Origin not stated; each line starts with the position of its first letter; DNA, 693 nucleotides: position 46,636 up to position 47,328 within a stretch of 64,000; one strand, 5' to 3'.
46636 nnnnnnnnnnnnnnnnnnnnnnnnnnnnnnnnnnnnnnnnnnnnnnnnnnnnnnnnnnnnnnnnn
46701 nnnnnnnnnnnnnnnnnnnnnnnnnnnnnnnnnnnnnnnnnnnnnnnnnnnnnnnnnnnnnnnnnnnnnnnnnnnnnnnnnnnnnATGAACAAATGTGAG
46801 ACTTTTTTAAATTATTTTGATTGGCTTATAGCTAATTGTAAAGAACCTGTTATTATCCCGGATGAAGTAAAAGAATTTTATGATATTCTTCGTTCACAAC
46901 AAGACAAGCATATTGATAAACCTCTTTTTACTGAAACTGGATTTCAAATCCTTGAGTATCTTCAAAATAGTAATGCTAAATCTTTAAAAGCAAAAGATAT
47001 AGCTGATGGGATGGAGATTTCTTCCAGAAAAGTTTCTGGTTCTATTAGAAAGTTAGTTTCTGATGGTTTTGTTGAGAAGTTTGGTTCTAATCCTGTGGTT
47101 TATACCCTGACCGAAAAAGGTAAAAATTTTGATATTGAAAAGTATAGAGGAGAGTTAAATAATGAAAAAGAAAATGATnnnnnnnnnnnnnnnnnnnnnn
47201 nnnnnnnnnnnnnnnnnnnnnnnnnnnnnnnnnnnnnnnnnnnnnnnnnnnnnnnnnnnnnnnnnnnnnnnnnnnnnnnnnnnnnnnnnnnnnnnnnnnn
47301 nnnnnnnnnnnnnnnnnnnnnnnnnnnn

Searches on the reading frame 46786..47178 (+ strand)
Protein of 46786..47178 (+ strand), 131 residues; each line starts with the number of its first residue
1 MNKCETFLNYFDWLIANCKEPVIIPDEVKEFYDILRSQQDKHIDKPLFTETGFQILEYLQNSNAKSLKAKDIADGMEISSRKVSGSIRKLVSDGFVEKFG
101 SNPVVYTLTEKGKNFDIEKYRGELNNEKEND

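Call 71: search_protein_families(library=pfam, max_evalue=0.01, proteins=[window:46786-47178:+])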
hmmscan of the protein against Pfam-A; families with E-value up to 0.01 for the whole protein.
seq(131 aa): 11 families
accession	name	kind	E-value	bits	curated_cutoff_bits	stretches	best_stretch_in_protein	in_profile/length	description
PF01978.25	TrmB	-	3.1e-06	27.4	25.6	1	64-108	20-64/68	Sugar-specific transcriptional regulator TrmB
PF13412.12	HTH_24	-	2.6e-05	24.1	21.9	1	50-97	3-48/48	Winged helix-turn-helix DNA-binding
PF01047.28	MarR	-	7.6e-05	23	24.6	1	49-98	2-49/59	MarR family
PF13463.12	HTH_27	-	9.4e-05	23.1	22.2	1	54-112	7-68/68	Winged helix DNA-binding domain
PF12802.13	MarR_2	-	0.00026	21.5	27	1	53-98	8-52/61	MarR family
PF01022.26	HTH_5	-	0.00067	19.9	22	1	54-98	6-47/47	Bacterial regulatory protein, arsR family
PF14947.12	HTH_45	-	0.0016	18.8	25.5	1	53-115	9-65/77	Winged helix-turn-helix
PF22381.2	Staph_reg_Sar_Rot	-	0.0023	18.5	27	1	51-99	15-61/85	Transcriptional regulator SarA/Rot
PF08100.18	Dimerisation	-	0.0041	17.3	25.6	1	43-114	18-89/93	O-methyltransferase dimerisation domain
PF08279.18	HTH_11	-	0.0066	16.7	25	0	53-94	3-43/55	HTH domain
PF24034.1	DUF7343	-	0.0074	16.6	27.6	0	67-99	19-51/62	Domain of unknown function (DUF7343)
